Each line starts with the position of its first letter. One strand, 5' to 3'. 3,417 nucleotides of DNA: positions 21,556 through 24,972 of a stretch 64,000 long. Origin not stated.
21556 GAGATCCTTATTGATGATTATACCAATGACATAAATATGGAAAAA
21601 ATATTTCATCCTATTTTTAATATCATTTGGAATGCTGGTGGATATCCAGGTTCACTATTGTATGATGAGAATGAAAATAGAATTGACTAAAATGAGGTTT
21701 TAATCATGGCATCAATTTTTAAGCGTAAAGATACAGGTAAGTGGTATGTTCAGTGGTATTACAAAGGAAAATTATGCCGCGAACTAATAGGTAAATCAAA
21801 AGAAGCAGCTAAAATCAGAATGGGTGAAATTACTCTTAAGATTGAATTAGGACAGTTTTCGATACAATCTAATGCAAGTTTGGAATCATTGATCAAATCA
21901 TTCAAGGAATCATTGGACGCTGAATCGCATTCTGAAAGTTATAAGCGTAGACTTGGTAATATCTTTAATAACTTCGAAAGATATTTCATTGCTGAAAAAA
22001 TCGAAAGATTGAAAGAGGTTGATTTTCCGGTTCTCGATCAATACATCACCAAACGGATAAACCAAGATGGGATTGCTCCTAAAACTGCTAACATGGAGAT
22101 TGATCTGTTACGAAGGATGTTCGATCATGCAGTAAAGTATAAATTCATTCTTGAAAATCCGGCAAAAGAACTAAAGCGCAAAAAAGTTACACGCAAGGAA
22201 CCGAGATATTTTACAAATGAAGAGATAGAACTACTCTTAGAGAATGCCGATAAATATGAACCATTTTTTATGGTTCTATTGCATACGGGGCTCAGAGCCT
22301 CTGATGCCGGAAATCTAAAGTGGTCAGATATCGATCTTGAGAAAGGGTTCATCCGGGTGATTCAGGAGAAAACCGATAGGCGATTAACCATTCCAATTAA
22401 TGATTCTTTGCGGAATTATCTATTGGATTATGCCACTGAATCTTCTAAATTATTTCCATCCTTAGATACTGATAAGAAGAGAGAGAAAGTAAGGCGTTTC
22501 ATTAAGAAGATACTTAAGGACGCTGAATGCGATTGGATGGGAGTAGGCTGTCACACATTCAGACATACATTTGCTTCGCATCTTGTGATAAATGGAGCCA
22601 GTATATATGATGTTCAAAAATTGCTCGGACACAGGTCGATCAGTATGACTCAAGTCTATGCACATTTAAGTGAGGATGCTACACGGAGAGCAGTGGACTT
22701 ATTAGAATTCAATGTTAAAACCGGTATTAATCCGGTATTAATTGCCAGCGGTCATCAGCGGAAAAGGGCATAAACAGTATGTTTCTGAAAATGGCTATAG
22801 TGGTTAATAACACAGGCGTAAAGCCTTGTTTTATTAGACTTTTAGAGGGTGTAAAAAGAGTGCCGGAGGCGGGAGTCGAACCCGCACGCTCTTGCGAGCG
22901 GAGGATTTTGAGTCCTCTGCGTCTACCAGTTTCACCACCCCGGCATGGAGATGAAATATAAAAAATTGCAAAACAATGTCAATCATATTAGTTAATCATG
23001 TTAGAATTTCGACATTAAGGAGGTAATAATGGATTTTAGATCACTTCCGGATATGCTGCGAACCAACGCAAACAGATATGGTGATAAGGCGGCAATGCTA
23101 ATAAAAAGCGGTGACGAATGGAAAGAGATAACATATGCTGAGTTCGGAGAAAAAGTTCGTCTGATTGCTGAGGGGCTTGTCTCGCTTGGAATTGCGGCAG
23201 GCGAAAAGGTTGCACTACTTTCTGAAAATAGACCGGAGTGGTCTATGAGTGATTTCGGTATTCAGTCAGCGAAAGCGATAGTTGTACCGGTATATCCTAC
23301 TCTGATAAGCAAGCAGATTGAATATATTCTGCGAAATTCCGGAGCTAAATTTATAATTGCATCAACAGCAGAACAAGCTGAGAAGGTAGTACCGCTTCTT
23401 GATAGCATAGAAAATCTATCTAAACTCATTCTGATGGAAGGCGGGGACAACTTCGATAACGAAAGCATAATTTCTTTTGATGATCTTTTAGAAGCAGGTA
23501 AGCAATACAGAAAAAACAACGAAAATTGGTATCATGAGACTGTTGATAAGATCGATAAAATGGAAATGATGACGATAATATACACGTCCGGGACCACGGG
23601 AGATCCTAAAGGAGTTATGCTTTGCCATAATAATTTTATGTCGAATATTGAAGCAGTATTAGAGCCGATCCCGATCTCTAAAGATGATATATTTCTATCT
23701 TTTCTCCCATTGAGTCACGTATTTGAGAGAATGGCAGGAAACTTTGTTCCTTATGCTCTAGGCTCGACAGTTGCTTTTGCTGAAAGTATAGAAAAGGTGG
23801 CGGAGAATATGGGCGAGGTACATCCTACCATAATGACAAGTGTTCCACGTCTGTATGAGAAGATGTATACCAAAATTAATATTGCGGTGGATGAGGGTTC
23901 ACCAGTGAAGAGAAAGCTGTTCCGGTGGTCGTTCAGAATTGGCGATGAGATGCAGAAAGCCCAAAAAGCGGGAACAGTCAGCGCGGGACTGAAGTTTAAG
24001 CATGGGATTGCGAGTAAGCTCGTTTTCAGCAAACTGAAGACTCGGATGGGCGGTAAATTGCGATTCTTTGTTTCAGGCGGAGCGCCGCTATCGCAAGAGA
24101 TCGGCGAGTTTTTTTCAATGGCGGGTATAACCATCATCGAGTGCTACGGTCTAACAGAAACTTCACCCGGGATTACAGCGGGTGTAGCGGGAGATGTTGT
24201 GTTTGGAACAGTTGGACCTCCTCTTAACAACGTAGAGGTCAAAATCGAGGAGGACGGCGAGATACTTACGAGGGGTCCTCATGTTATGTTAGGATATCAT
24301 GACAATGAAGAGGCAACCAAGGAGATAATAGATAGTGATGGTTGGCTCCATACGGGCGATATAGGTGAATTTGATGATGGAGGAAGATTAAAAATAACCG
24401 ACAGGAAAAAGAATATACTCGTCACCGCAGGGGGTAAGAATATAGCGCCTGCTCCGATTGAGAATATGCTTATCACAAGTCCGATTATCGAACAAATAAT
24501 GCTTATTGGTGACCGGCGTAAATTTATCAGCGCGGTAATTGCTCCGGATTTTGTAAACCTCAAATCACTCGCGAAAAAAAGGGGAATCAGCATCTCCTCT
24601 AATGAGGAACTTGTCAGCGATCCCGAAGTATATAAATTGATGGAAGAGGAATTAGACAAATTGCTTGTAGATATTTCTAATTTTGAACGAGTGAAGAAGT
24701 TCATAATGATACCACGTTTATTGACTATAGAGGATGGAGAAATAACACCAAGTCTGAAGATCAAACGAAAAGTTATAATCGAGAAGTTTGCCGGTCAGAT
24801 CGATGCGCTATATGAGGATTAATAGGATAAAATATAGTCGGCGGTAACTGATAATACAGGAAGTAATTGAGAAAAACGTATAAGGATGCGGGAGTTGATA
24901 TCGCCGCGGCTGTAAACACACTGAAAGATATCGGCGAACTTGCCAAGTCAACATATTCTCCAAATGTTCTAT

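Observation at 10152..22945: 12.7-kb integrative, self-replicating element in tRNA-Leu(CAA) bounded by an exact 26-bp direct repeat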

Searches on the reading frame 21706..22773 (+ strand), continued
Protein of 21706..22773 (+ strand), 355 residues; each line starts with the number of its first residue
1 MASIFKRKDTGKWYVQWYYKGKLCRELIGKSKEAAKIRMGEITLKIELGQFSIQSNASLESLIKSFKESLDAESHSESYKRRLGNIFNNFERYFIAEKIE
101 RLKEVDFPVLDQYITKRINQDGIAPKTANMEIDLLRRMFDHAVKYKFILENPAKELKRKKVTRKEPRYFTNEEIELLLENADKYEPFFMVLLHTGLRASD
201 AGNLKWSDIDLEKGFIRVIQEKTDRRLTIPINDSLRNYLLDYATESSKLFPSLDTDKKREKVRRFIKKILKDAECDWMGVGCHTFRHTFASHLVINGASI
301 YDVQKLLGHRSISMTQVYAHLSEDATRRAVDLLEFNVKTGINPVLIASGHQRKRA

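Call 52: find_related_loci(query=A2, collection=metagenome_contigs, flank=10000)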
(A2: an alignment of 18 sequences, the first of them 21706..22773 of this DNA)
Query A2 (355 aa) in metagenome_contigs; peptide patterns used: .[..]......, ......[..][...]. (x = any residue, [..] = any of these).
600 stretches matched a pattern (row limit reached: there are more); 541 encode a relative of the query (tblastn E <= 1e-3); the best 80 are kept; 80 distinct loci.
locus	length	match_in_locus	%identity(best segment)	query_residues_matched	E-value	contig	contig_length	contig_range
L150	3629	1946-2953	32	1-335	3e-52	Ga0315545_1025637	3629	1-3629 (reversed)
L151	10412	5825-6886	32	7-349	6e-46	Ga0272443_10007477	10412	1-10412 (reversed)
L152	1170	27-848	35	63-335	2e-46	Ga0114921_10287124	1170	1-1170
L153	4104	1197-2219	32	1-333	2e-36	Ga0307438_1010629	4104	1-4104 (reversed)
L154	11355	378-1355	30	3-333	2e-34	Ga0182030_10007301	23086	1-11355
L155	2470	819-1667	31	45-333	2e-32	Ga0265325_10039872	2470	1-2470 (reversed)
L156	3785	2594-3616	28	3-339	3e-32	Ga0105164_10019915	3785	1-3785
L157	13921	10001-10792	35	81-333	6e-31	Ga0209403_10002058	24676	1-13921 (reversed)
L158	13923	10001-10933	29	18-332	4e-31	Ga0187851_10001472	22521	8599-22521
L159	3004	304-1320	29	1-333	6e-31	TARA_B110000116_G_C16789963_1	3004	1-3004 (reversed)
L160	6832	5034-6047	30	1-336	4e-29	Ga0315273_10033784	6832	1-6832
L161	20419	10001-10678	33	114-332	1e-28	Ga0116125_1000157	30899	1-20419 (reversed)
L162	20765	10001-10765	31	94-331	9e-28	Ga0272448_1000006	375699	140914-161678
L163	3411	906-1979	29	4-349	3e-28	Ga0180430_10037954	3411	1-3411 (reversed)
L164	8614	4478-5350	30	59-327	2e-27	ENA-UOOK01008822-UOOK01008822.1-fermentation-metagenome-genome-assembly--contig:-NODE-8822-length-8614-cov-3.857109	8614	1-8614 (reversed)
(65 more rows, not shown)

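Call 97: find_encoding_contigs(protein=P0001, flank=10000, max_places=10)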
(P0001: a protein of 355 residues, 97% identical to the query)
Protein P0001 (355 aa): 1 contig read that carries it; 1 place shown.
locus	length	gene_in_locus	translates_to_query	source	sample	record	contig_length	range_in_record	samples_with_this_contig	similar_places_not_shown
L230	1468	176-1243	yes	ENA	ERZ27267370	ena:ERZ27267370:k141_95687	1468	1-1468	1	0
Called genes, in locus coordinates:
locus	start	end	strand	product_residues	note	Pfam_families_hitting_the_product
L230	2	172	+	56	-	?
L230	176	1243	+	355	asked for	PF00589:Phage_integrase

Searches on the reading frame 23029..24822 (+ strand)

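Call 8: search_protein_families(library=pfam, proteins=[window:23029-24822:+], max_evalue=0.01)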
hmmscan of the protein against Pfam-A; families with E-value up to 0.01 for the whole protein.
window:23029-24822:+ (597 aa): 2 families
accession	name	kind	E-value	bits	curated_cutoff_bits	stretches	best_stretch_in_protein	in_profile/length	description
PF00501.34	AMP-binding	-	7.9e-82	275.5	29.9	1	11-424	2-384/384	AMP-binding enzyme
PF23562.2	AMP-binding_C_3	-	5.5e-09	36.9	20.8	1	462-596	2-121/124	AMP-binding enzyme C-terminal domain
